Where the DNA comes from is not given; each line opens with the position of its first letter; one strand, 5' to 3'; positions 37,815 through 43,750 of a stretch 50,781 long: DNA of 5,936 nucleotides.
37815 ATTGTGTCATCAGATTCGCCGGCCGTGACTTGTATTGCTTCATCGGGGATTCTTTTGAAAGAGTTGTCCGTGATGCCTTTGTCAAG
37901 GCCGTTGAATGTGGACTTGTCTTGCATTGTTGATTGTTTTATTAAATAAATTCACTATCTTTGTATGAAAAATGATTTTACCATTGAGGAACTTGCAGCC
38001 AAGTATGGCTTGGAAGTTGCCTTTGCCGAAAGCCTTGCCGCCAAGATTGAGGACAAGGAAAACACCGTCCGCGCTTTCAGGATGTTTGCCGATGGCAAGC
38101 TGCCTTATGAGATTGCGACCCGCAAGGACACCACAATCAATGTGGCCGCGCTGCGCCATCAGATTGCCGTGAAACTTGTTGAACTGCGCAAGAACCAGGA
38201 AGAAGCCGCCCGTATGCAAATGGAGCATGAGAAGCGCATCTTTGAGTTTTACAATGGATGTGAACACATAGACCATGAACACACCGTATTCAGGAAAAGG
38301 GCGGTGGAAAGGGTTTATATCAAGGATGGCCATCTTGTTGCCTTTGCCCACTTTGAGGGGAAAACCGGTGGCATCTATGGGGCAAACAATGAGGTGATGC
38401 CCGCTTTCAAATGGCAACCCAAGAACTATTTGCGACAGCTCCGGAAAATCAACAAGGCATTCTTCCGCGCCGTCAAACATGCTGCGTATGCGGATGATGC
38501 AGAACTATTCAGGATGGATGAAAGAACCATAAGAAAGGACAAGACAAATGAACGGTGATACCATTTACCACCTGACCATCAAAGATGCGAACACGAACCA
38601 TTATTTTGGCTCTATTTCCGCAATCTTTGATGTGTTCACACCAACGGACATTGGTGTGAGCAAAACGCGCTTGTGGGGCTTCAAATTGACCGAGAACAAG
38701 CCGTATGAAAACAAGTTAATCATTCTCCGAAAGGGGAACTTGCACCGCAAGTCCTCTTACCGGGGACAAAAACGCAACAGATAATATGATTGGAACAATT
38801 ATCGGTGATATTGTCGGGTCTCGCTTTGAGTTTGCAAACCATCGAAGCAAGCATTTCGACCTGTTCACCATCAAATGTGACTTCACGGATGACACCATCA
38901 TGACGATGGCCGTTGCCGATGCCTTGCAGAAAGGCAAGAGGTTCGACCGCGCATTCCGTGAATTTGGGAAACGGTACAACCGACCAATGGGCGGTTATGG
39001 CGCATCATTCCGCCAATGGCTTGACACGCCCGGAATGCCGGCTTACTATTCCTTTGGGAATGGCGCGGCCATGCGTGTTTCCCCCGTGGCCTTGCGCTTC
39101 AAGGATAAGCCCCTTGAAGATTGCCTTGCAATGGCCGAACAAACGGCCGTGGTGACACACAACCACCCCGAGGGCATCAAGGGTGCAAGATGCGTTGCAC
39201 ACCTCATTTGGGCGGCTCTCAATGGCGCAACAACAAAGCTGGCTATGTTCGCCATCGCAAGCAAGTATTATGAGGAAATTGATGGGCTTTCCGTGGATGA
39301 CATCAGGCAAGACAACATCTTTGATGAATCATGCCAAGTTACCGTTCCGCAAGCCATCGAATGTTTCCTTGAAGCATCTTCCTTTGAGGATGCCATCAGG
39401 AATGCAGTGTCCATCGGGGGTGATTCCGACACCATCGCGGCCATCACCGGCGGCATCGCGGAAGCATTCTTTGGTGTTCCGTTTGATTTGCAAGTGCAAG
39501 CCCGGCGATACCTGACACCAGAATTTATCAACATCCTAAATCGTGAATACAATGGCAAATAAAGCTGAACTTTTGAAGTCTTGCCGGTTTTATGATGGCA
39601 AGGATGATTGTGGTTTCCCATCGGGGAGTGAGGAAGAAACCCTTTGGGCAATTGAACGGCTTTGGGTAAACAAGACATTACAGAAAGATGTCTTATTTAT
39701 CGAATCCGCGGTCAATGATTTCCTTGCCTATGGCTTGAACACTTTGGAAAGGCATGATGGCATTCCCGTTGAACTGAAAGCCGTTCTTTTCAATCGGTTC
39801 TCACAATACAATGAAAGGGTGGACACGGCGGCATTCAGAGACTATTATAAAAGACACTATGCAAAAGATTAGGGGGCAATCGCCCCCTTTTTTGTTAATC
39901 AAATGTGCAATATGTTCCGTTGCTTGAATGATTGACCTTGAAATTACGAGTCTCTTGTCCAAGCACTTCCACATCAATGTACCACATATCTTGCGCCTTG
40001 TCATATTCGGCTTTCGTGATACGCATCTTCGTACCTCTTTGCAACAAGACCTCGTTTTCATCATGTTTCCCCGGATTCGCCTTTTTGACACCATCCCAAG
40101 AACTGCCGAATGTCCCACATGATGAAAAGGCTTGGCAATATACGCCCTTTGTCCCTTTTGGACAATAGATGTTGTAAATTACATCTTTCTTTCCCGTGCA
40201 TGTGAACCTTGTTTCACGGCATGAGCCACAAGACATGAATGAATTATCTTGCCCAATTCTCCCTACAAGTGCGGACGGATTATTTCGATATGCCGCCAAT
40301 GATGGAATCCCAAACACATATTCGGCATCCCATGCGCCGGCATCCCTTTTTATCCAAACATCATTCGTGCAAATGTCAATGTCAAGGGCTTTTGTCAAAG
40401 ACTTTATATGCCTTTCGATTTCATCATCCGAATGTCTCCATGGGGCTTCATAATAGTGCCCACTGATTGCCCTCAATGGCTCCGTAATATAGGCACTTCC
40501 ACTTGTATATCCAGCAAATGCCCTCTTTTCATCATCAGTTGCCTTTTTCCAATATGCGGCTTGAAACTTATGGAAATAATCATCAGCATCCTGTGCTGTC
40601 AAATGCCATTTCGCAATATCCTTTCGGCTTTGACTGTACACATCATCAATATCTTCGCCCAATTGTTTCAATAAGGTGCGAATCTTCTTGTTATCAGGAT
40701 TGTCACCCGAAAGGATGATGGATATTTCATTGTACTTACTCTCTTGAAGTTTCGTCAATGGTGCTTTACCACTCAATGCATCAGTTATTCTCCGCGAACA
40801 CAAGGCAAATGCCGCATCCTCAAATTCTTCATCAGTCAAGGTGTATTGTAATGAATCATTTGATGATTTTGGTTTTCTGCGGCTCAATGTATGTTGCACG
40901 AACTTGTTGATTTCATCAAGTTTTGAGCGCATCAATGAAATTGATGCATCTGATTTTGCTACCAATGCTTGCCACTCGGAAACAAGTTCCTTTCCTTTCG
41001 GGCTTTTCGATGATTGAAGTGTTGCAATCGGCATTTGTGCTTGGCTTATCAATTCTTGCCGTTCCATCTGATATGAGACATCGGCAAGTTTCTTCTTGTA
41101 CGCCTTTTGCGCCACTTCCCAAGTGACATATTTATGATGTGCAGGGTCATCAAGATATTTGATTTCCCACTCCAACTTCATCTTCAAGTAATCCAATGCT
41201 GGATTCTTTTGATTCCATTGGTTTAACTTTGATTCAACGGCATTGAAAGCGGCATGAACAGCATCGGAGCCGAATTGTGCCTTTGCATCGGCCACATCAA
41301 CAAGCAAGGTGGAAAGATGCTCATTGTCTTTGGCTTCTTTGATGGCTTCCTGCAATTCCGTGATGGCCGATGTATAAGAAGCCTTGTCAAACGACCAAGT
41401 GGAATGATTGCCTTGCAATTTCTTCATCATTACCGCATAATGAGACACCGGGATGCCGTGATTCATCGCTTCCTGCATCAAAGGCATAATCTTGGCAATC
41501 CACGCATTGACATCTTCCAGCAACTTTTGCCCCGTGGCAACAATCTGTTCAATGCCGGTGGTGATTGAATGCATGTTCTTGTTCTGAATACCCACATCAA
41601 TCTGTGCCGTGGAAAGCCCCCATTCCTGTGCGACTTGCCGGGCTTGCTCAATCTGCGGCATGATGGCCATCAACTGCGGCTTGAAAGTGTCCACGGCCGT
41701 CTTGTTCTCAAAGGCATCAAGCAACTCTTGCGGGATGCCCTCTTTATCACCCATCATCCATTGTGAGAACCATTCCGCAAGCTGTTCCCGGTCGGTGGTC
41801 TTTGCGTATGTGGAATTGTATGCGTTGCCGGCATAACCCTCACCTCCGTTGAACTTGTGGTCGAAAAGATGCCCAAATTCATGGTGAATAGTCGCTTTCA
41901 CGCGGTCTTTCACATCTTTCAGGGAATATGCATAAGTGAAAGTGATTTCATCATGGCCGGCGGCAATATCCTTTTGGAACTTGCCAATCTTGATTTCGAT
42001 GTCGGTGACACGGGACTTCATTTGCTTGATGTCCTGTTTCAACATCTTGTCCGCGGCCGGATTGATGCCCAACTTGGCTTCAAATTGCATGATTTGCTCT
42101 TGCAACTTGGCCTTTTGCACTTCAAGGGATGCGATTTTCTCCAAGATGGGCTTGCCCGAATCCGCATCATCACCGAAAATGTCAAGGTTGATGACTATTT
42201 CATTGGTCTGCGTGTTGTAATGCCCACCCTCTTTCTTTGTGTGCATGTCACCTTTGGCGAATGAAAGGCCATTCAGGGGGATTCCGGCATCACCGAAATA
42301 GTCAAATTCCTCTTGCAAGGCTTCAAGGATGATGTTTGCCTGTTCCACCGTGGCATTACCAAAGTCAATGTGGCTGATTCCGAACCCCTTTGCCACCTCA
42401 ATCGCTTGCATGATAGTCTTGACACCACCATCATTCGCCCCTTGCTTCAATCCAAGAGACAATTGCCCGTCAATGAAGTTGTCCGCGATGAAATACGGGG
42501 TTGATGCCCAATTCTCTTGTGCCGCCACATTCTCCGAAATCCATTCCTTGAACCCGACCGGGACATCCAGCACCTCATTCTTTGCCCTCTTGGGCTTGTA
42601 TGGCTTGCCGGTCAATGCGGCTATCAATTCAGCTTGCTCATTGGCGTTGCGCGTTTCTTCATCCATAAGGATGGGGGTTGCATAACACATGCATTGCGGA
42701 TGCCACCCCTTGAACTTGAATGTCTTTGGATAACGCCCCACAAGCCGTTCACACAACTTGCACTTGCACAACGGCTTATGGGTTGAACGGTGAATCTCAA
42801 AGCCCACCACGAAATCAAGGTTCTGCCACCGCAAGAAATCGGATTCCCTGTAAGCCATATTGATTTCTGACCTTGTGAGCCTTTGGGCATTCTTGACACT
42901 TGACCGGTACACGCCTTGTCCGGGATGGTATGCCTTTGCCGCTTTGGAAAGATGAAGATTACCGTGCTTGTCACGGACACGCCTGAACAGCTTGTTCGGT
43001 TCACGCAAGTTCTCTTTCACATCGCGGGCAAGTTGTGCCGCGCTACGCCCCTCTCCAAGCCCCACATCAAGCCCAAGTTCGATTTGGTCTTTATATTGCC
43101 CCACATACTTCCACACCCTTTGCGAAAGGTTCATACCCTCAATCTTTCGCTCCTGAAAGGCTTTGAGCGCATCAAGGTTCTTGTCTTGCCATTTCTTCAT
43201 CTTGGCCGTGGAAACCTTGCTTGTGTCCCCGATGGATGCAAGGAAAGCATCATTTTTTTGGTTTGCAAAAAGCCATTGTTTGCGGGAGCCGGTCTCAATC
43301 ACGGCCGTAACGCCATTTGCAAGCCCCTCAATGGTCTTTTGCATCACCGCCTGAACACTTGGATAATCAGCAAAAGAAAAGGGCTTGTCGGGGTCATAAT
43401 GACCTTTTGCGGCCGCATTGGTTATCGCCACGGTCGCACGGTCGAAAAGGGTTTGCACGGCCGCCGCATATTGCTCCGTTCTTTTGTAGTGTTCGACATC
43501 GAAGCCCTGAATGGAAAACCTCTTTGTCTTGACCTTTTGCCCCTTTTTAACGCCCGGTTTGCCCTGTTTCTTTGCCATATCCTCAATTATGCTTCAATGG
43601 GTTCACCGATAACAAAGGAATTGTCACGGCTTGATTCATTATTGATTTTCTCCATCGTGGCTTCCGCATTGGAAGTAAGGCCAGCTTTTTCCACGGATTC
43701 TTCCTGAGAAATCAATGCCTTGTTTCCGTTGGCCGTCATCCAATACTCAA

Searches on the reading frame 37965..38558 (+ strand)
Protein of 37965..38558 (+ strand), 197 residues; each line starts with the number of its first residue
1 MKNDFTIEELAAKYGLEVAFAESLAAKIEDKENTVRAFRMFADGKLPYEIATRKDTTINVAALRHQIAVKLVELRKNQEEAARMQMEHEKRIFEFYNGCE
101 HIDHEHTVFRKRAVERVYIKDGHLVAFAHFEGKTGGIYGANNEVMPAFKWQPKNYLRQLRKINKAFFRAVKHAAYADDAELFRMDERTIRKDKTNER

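Call 3: search_protein_families(library=pfam, proteins=[window:37965-38558:+], max_evalue=0.1)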
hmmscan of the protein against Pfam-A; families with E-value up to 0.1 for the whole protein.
window:37965-38558:+ (197 aa): 0 families

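Call 4: search_protein_families(library=phrogs, proteins=[window:37965-38558:+], max_evalue=0.01)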
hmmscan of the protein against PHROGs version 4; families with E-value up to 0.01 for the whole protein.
window:37965-38558:+ (197 aa): 0 families

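Call 62: search_protein_families(library=ncbifam, proteins=[window:37965-38558:+], max_evalue=0.01)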
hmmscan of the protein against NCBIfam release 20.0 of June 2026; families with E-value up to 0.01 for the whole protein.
window:37965-38558:+ (197 aa): 0 families

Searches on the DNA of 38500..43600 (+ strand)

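Call 5: search_dna_similar(query=window:38500-43600:+, collection=phages, mode=near, max_rows=20)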
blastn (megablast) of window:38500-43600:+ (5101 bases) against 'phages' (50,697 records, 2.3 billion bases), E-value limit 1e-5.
No match.

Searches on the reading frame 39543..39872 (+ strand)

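Call 3: search_protein_families(library=pfam, proteins=[window:39543-39872:+], max_evalue=0.1)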
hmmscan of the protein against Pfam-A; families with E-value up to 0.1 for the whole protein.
window:39543-39872:+ (109 aa): 0 families

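Call 4: search_protein_families(library=phrogs, proteins=[window:39543-39872:+], max_evalue=0.01)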
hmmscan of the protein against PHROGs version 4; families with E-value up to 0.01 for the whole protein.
window:39543-39872:+ (109 aa): 1 family
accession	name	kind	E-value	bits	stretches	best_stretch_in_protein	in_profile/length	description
phrog_19606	-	unknown function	1.4e-20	74.6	1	6-108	2-106/107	-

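Call 62: search_protein_families(library=ncbifam, proteins=[window:39552-39872:+], max_evalue=0.01)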
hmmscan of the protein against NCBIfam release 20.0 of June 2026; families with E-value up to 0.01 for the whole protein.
window:39552-39872:+ (106 aa): 0 families
